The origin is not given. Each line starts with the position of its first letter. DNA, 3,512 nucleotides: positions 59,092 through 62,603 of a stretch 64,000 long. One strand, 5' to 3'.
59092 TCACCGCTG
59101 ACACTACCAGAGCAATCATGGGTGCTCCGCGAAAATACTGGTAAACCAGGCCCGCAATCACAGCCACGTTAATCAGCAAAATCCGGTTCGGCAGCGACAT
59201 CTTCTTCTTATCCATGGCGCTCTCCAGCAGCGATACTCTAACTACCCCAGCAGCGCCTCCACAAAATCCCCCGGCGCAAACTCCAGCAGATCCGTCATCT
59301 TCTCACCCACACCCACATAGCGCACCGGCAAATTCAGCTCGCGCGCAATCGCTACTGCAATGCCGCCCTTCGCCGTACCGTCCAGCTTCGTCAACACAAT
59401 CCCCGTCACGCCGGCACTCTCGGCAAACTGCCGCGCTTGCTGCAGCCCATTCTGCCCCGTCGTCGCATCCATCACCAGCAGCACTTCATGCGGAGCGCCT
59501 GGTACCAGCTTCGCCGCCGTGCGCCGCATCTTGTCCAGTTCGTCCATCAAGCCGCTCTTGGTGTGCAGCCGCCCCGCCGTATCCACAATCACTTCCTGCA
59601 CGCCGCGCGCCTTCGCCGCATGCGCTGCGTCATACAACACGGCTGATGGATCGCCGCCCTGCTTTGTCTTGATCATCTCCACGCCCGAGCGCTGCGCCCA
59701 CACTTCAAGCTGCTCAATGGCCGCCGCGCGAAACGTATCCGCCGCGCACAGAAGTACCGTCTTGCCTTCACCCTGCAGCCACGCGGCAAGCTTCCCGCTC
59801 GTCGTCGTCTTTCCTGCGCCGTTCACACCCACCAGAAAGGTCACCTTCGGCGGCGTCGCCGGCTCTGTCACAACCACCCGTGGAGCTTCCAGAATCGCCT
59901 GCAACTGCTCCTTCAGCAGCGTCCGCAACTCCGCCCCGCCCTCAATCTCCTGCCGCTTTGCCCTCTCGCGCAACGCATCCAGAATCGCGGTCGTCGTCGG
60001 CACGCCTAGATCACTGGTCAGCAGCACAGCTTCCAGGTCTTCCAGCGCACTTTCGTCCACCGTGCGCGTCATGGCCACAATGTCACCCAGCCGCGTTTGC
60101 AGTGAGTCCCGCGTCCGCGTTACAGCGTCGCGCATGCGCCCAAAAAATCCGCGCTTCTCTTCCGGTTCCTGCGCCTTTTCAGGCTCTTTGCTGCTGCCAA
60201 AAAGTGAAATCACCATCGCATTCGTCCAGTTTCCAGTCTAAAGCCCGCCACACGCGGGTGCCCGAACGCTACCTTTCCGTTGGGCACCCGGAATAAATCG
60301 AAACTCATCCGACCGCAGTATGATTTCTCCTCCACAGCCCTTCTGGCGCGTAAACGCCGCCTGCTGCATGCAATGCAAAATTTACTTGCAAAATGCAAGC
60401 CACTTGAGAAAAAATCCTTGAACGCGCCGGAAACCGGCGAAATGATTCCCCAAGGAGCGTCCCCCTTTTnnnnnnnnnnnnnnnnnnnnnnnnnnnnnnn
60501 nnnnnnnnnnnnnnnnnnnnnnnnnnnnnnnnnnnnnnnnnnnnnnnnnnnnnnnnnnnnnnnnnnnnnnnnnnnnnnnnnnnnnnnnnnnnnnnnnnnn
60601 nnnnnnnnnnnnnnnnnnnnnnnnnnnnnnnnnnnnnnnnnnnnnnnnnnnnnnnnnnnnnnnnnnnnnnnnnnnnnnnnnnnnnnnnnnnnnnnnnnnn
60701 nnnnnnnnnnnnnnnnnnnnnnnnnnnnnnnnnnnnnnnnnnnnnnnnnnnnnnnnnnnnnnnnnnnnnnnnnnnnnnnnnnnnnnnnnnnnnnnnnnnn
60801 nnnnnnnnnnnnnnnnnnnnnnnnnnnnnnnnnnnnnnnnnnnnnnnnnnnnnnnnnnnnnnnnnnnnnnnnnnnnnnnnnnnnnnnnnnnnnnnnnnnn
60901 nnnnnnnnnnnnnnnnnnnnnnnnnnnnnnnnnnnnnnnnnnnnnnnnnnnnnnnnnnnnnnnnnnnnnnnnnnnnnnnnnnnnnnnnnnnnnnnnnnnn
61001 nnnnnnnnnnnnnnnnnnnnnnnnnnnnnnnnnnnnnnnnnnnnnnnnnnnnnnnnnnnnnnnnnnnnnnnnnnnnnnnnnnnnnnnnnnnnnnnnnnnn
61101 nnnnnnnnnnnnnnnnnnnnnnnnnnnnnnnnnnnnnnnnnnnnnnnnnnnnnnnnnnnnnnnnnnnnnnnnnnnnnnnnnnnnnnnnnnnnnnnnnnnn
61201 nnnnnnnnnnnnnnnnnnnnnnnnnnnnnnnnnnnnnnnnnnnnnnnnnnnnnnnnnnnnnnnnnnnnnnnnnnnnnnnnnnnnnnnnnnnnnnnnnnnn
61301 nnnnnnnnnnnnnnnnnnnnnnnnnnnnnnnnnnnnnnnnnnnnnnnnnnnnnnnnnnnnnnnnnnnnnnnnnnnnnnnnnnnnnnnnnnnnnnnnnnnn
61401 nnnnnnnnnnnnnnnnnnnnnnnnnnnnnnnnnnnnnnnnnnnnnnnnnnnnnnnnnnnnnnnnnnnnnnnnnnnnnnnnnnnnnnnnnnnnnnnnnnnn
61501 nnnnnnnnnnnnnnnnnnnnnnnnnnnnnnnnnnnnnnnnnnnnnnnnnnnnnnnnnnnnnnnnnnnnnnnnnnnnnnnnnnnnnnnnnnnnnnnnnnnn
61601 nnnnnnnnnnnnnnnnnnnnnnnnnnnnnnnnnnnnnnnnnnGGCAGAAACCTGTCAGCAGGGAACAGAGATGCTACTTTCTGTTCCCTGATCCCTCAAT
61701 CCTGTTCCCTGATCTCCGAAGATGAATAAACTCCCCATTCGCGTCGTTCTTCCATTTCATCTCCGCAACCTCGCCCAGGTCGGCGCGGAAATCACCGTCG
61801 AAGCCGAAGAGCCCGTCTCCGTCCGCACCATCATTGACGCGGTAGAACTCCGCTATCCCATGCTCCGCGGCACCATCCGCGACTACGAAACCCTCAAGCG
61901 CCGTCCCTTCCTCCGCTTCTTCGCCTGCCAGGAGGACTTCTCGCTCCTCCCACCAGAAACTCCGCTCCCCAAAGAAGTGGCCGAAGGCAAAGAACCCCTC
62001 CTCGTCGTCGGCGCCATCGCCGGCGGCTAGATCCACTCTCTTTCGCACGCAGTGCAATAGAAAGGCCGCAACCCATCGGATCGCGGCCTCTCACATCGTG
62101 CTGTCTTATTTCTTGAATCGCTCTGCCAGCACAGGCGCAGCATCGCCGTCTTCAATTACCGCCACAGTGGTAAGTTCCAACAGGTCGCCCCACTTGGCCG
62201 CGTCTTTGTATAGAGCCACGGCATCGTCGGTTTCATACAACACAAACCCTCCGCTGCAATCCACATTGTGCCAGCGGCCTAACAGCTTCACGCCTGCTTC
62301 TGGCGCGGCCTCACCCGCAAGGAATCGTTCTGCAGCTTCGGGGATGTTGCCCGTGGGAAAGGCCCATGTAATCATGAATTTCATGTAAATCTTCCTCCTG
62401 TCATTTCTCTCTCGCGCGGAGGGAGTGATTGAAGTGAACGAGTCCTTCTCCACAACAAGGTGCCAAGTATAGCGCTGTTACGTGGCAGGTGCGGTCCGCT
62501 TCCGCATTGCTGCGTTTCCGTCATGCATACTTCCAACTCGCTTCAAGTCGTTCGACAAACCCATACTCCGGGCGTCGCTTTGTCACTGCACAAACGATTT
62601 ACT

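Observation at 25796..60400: Shared operator links an HxlR/VOC locus to a beta-propeller + ubiquitin-like operon 34.6 kb away (candidate undescribed electrophile/thiol-stress system)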

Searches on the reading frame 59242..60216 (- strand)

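Call 8: search_protein_families(library=pfam, proteins=[window:59242-60216:-], max_evalue=0.01)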
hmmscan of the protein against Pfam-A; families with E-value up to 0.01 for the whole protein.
window:59242-60216:- (324 aa): 14 families
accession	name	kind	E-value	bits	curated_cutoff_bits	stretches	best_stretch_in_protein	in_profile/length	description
PF00448.28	SRP54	-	1.9e-74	250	22.7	1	123-324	1-196/196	SRP54-type protein, GTPase domain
PF02881.24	SRP54_N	-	2.1e-12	47.5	22.4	1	40-105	2-75/75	SRP54-type protein, helical bundle domain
PF01656.29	CbiA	-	4e-05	24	25.4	1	133-297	9-102/125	CobQ/CobB/MinD/ParA nucleotide binding domain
PF13401.12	AAA_22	-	5.6e-05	23.9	27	1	124-231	6-108/130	AAA domain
PF13604.12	AAA_30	-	6.5e-05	23.2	27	1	123-221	17-104/191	AAA domain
PF06414.18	Zeta_toxin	-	8e-05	22.6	22.3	1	121-166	14-58/199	Zeta toxin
PF13207.12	AAA_17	-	0.00028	21.6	27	1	129-230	1-95/136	AAA domain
PF13614.12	AAA_31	-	0.00082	19.8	27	1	133-166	12-45/177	AAA domain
PF01323.26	DSBA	-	0.0019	18.5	25.6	1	167-273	61-167/191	DSBA-like thioredoxin domain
PF25199.1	nSTAND_NTPase5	-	0.0026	18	34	1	116-169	34-89/145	Novel STAND NTPase 5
PF07728.20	AAA_5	-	0.0038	17.7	22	0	127-172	3-48/139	AAA domain (dynein-related subfamily)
PF00005.33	ABC_tran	-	0.0048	17.9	25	1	124-201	12-80/137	ABC transporter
PF02223.23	Thymidylate_kin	-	0.0068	16.5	27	0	130-155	3-28/185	Thymidylate kinase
PF01583.26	APS_kinase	-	0.0078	16.7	21.1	0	124-170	3-49/152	Adenylylsulphate kinase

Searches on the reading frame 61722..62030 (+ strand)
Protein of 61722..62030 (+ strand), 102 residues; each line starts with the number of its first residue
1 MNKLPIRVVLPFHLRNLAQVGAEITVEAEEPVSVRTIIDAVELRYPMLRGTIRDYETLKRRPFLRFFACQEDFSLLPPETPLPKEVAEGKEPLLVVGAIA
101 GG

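Call 8: search_protein_families(library=pfam, proteins=[window:61722-62030:+], max_evalue=0.01)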
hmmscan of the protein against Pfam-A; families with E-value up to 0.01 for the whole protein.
window:61722-62030:+ (102 aa): 0 families

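Call 19: search_protein_families(library=pfam, proteins=[window:61722-62030:+], max_evalue=1)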
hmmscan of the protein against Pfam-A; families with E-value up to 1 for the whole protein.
window:61722-62030:+ (102 aa): 0 families

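Call 20: search_protein_families(library=ncbifam, proteins=[window:61722-62030:+], max_evalue=0.1)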
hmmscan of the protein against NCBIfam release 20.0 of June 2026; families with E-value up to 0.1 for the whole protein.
window:61722-62030:+ (102 aa): 0 families

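Call 21: find_homologous_proteins(query=window:61722-62030:+, max_evalue=0.001)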
Query window:61722-62030:+ (102 aa): 7994 proteins with E <= 0.001 among 8000 candidates; the best 120 are listed.
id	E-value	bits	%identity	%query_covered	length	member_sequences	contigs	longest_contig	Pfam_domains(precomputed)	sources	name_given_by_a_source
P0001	1.4e-59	216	100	100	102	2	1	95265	-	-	-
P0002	1.8e-54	200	92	100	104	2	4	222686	-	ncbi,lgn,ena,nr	ncbi:MAG TPA: MoaD/ThiS family protein [Terracidiphilus sp.]|nr:MoaD/ThiS family protein [Terracidip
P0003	1.8e-53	197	90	100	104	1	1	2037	-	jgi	jgi:hypothetical protein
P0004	7.9e-51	188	86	100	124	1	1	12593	-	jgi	jgi:sulfur-carrier protein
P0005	2.6e-48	180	80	100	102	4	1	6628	-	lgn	-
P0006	1.6e-46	174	79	100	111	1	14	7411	-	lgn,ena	-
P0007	4.8e-46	173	80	95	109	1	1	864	-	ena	-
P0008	2.5e-45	171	82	96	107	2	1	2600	-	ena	-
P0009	3.3e-44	167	79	95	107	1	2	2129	-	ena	-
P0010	1.8e-43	165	79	95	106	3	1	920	-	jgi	jgi:hypothetical protein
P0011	2.3e-43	164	80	95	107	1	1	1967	-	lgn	-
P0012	5.6e-43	163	80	95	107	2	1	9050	-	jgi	jgi:hypothetical protein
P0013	7.1e-43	163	79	95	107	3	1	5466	-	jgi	jgi:sulfur-carrier protein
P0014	7.8e-43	163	80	95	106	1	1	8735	-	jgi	jgi:hypothetical protein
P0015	1.4e-42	162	76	95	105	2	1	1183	-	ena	-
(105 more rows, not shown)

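Call 28: predict_structure(alignment_id=A1)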
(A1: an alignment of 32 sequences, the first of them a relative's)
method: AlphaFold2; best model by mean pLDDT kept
length: 102 residues; sequences in the alignment: 32
mean_pLDDT: 92.9   pTM: 0.86
mean pLDDT of the five models: 92.9, 92.9, 92.2, 91.8, 90.4
residues with pLDDT >= 90: 91; 70-90: 5; 50-70: 3; < 50: 3
segments of 3 or more residues with pLDDT < 50: 100-102
pLDDT, mean of each block of 10 residues (from residue 1): 94 95 97 97 96 92 94 95 97 84 37
secondary structure, 60 per line:
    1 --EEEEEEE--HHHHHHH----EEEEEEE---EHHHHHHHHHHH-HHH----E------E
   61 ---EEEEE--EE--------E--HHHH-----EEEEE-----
elements in order: E3-9 H12-18 E23-29 H34-44 E64-68 H84-87 E93-97

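Call 33: fold_search(model_id=the predicted structure, library=pdb)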
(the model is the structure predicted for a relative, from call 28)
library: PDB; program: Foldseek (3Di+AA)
matches with E <= 10: 500; with E <= 0.001: 4
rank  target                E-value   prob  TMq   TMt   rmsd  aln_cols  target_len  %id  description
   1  2l52_MODEL_1_A        9.1e-05  1.00  0.73  0.75   2.7       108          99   16  Solution structure of the small archaeal modifier protein 1 (SAMP1) from Methanosarcina acetivorans (released 2011-02-09)
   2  4n6e_B                1.8e-04  1.00  0.69  0.78   2.8        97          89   25  Crystal structure of Amycolatopsis orientalis BexX/CysO complex (released 2014-05-14)
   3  3po0                  1.9e-04  1.00  0.74  0.83   2.2        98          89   13  Crystal structure of SAMP1 from Haloferax volcanii (released 2011-03-30)
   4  1wgk_MODEL_1_A        7.1e-04  1.00  0.68  0.62   3.3       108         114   18  Solution Structure of Mouse Hypothetical Protein 2900073H19RIK (released 2004-11-28)
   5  5mpo_B                1.2e-03  1.00  0.62  0.73   3.4        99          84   17  Crystal structure of human molybdopterin synthase complex (released 2016-12-28)
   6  3dwg_C                1.3e-03  1.00  0.69  0.76   3.4        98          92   18  Crystal structure of a sulfur carrier protein complex found in the cysteine biosynthetic pathway of Mycobacterium tube (released 2008-09-23)
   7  4hro_B                1.7e-03  1.00  0.74  0.84   2.1        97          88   11  Crystal structure of H. volcanii small archaeal modifier protein 1 (released 2013-10-30)
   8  6jbz_B                2.0e-03  1.00  0.64  0.75   2.8       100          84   15  Structural analysis of molybdopterin synthases from two mycobacteria pathogens (released 2019-02-13)
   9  7q5n_H                2.2e-03  1.00  0.69  0.68   3.3       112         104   16  Crystal structure of Chaetomium thermophilum Ahp1-Urm1 complex (released 2022-08-24)
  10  7q5n_G                2.2e-03  1.00  0.68  0.67   3.6       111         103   16  Crystal structure of Chaetomium thermophilum Ahp1-Urm1 complex (released 2022-08-24)
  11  3dwm_A                3.0e-03  1.00  0.68  0.77   2.7        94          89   17  Crystal structure of Mycobacterium tuberculosis CysO, an antigen (released 2008-09-23)
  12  2m19_MODEL_1_A        3.4e-03  1.00  0.71  0.69   2.9       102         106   16  Solution structure of the Haloferax volcanii HVO 2177 protein (released 2013-08-07)
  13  4hro_A                3.6e-03  1.00  0.73  0.84   2.0        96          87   11  Crystal structure of H. volcanii small archaeal modifier protein 1 (released 2013-10-30)
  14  5mpo_A                7.5e-03  1.00  0.63  0.75   3.0        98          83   16  Crystal structure of human molybdopterin synthase complex (released 2016-12-28)
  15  1v8c_A                1.0e-02  1.00  0.67  0.44   3.1        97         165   20  Crystal Structure of MoaD related protein from Thermus thermophilus HB8 (released 2004-01-20)
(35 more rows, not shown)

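Call 68: find_encoding_contigs(protein=P0002, flank=10000, max_places=3)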
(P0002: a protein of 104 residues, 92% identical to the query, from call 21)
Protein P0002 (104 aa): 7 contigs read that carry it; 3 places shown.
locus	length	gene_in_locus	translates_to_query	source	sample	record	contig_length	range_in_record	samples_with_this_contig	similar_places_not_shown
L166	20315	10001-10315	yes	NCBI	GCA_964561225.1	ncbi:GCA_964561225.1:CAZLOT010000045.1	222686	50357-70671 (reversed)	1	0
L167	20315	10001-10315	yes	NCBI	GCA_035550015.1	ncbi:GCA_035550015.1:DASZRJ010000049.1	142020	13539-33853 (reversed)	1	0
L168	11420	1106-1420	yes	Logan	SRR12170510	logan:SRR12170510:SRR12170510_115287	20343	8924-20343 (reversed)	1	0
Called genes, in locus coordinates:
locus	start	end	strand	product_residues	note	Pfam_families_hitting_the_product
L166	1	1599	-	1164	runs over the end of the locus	PF07719:TPR_2 (faint), PF13174:TPR_6 (faint), PF13414:TPR_11 (weak), PF13432:TPR_16, PF00515:TPR_1 (weak), PF13517:FG-GAP_3, PF13517:FG-GAP_3, PF07593:UnbV_ASPIC, +9 more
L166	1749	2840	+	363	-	PF01370:Epimerase, PF02719:Polysacc_synt_2, PF04321:RmlD_sub_bind, PF16363:GDP_Man_Dehyd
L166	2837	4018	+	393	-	PF02350:Epimerase_2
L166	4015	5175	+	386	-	PF00155:Aminotran_1_2 (weak), PF01041:DegT_DnrJ_EryC1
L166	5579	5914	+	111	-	-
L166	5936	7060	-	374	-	PF00383:dCMP_cyt_deam_1, PF14437:MafB19-deam, PF01872:RibD_C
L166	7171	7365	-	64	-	-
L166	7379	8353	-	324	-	PF02881:SRP54_N, PF13604:AAA_30 (faint), PF00448:SRP54, PF01656:CbiA (faint)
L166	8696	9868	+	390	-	PF14870:PSII_BNR (faint), PF15902:Sortilin-Vps10 (faint), PF02012:BNR (faint)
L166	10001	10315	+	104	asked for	-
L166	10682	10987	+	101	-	PF01382:Avidin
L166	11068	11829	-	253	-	PF00072:Response_reg, PF04397:LytTR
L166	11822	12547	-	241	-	PF06580:His_kinase, PF02518:HATPase_c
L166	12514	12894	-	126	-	-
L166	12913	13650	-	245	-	-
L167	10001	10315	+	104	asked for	-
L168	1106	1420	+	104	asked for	-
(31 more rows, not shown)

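Call 71: search_protein_families(library=padloc, proteins=[window:61722-62030:+], max_evalue=0.01)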
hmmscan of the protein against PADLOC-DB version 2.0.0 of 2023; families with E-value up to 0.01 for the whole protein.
window:61722-62030:+ (102 aa): 0 families

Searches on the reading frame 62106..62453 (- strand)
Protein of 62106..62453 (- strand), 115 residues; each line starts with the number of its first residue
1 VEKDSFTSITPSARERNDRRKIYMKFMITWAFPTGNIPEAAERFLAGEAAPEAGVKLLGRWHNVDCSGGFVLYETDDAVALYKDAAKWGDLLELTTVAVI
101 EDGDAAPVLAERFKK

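Call 8: search_protein_families(library=pfam, proteins=[window:62106-62453:-], max_evalue=0.01)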
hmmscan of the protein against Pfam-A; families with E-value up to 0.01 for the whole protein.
window:62106-62453:- (115 aa): 1 family
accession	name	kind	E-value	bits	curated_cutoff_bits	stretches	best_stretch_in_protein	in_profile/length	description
PF11746.14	DUF3303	-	1.6e-24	86.3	21.2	1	24-111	1-90/92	Domain of unknown function (DUF3303)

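Call 20: search_protein_families(library=ncbifam, proteins=[window:62106-62453:-], max_evalue=0.1)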
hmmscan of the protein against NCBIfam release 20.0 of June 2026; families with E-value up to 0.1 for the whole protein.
window:62106-62453:- (115 aa): 0 families
